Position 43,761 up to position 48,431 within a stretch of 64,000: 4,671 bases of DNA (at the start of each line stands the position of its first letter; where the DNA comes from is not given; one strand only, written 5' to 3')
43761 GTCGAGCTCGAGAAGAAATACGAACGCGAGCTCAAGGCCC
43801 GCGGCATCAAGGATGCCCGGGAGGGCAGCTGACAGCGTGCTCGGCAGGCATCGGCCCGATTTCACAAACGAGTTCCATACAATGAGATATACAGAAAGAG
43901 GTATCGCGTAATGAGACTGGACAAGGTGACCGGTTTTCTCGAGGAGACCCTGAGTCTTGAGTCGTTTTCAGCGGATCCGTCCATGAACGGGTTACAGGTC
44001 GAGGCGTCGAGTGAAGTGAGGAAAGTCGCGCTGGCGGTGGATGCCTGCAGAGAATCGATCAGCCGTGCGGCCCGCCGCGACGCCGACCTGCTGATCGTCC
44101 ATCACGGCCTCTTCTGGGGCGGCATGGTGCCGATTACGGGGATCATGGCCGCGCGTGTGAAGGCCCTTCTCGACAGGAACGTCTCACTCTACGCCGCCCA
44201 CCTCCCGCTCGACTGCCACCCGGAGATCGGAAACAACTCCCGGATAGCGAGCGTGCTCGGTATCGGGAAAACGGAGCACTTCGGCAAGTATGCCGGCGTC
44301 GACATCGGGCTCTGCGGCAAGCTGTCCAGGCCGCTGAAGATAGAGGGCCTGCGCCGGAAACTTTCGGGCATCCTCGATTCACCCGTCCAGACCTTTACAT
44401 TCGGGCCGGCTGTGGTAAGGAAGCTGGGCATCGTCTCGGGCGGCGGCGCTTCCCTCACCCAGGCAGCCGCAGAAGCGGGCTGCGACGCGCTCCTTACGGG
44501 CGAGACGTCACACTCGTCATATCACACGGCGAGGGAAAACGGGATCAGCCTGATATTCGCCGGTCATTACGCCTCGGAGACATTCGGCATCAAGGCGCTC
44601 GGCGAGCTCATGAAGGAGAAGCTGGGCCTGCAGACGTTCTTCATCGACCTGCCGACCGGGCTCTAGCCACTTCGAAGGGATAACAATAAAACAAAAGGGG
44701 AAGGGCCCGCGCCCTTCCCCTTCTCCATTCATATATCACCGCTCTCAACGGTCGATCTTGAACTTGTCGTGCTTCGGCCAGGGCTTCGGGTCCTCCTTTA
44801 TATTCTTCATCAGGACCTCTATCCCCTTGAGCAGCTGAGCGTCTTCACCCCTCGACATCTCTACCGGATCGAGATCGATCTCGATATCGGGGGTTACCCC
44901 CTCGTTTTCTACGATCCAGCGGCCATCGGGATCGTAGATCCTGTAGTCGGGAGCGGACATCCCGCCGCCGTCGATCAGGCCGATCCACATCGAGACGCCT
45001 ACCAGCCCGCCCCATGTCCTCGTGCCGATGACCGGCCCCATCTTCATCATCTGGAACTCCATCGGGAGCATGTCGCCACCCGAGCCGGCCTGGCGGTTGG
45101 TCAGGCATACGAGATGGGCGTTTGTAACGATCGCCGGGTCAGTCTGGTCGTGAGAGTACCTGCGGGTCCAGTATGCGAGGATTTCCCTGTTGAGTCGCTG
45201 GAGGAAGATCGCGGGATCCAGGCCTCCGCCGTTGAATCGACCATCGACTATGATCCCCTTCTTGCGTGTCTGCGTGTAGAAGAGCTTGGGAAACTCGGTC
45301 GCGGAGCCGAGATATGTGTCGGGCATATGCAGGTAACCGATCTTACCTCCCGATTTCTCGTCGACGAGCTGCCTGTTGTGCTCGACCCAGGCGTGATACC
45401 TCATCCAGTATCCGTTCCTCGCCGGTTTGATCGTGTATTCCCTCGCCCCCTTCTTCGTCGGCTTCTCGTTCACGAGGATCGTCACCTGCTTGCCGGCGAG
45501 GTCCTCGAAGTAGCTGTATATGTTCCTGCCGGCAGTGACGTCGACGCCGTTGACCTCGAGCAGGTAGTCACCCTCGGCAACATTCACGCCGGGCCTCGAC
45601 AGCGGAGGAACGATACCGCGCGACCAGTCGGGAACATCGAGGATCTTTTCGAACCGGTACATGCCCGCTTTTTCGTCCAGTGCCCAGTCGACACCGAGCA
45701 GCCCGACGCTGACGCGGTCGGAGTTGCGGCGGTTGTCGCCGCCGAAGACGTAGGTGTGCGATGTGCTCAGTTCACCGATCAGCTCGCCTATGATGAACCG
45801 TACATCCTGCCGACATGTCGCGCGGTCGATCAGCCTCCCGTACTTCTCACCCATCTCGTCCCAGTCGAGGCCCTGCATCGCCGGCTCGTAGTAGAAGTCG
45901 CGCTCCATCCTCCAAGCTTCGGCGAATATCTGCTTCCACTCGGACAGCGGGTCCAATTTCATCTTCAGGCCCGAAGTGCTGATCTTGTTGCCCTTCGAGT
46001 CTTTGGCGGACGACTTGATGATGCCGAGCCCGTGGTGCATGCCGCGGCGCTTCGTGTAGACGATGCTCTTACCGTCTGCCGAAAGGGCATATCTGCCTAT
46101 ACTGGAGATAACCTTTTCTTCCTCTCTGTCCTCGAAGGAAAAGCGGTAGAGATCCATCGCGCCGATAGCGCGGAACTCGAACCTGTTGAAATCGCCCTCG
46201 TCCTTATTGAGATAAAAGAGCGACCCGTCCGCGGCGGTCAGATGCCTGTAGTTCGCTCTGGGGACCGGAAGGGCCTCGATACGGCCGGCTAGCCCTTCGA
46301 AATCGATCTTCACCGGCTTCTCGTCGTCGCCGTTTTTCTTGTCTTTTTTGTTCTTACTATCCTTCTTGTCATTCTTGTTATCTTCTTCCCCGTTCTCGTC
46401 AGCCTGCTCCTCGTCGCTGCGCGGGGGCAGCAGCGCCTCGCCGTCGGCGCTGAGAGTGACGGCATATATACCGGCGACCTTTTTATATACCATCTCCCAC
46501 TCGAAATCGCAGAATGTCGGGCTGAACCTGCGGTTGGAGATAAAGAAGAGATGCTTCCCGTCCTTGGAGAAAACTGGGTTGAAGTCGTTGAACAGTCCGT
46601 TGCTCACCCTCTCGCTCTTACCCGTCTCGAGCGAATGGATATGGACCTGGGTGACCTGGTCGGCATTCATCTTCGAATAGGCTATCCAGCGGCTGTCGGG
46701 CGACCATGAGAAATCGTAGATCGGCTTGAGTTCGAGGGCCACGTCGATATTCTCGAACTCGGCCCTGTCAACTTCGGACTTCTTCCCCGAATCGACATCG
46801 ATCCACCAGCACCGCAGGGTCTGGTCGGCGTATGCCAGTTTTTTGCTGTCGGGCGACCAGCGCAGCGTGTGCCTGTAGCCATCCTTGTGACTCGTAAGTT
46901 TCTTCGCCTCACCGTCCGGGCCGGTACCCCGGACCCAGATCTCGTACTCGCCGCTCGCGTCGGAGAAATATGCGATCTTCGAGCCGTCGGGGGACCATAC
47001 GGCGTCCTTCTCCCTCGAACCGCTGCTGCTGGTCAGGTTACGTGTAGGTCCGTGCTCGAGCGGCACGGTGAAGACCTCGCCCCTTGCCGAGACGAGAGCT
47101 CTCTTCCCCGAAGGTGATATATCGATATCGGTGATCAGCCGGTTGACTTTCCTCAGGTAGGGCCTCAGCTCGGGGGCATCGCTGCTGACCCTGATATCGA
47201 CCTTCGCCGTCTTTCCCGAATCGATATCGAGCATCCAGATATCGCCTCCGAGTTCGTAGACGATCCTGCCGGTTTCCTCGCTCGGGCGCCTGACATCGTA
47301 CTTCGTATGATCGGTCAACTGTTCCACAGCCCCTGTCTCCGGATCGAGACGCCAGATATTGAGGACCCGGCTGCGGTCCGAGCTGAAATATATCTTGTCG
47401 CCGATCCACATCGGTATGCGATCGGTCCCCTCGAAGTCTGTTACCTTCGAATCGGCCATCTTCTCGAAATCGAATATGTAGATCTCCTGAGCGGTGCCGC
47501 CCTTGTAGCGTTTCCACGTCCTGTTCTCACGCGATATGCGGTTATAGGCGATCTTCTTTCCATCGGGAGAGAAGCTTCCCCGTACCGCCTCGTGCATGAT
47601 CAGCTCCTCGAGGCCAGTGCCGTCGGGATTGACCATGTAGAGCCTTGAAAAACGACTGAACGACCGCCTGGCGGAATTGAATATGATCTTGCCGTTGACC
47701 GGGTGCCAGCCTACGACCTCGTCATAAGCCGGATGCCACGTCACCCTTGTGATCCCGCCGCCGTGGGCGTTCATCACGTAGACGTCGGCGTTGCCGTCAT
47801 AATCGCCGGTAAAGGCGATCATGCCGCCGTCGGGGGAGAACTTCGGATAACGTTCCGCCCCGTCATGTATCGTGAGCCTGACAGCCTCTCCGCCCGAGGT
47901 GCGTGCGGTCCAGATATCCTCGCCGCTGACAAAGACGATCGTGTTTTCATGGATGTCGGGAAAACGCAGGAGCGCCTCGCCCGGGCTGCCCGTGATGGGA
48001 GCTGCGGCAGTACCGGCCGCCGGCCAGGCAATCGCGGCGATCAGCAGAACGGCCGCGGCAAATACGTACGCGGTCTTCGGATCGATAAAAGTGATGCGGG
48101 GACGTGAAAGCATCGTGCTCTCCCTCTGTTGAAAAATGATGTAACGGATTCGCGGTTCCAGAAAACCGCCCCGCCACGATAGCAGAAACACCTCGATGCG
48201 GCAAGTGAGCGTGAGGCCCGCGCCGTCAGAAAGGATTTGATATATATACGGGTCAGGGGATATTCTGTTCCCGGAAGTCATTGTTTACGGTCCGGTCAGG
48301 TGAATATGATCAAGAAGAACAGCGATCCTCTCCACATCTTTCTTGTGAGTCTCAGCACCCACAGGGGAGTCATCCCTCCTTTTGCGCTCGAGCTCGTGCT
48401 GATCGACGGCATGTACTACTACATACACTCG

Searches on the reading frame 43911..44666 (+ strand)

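Call 59: search_protein_families(library=pfam, proteins=[window:43911-44666:+], max_evalue=0.0001)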
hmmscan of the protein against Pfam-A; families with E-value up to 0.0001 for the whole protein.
window:43911-44666:+ (251 aa): 1 family
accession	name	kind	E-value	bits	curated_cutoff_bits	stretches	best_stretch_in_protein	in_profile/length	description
PF01784.24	DUF34_NIF3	-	2.4e-63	214.6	23.4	1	1-246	1-251/256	Duf34/NIF3 (NGG1p interacting factor 3)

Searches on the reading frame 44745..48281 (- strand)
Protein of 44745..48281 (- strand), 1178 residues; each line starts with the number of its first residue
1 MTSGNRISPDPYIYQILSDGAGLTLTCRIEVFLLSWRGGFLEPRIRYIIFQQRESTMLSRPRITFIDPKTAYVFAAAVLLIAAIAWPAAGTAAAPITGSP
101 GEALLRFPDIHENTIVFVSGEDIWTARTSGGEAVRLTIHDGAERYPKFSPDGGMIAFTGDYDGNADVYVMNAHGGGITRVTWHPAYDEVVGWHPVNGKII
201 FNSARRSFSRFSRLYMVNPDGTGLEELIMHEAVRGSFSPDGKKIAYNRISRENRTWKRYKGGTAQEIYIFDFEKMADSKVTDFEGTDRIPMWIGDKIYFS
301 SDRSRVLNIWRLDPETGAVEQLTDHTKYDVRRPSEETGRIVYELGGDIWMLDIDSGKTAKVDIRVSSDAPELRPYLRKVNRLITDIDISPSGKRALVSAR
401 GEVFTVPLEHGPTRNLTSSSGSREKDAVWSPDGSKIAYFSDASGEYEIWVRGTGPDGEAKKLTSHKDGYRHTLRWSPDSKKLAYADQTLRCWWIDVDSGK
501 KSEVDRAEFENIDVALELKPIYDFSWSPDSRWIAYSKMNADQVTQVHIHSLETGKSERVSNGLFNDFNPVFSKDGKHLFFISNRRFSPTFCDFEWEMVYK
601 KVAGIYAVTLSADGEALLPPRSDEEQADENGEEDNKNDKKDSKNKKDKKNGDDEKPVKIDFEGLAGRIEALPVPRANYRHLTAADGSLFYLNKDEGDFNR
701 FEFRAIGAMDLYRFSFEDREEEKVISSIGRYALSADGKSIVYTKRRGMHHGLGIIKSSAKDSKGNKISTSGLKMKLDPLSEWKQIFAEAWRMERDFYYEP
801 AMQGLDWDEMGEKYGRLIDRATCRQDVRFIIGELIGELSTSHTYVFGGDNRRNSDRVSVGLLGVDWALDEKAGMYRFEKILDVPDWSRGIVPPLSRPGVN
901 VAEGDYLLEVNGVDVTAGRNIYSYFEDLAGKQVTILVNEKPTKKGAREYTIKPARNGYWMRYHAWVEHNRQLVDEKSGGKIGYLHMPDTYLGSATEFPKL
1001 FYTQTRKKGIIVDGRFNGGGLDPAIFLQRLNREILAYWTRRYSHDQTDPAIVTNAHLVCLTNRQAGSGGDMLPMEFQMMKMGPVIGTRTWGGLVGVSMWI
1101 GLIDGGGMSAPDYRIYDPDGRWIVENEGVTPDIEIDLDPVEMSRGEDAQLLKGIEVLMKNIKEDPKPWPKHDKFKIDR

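Call 59: search_protein_families(library=pfam, proteins=[window:44745-48281:-], max_evalue=0.0001)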
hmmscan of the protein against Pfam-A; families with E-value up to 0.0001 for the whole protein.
window:44745-48281:- (1178 aa): 7 families
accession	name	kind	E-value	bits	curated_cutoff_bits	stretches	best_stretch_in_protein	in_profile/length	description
PF07676.18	PD40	-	1.5e-34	117.6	20.9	2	415-450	3-38/38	WD40-like Beta Propeller Repeat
PF03572.23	Peptidase_S41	-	2.7e-22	79.5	24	1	980-1135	1-165/165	Peptidase family S41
PF14685.13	PDZ_Tricorn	-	8e-18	64.7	25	1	860-945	1-82/88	Tricorn protease PDZ domain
PF14684.11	Tricorn_C1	-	8.9e-18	64.4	24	1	780-836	3-59/59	Tricorn protease C1 domain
PF00930.27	DPPIV_N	-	1.1e-14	54.4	22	0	457-554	33-136/354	Dipeptidyl peptidase IV (DPP IV) N-terminal region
PF25174.1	Beta-prop_THOC3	-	1e-10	41.5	305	1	429-583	10-149/272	THOC3 beta-propeller domain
PF00400.38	WD40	-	8.4e-08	32.9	27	0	461-492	6-38/39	WD domain, G-beta repeat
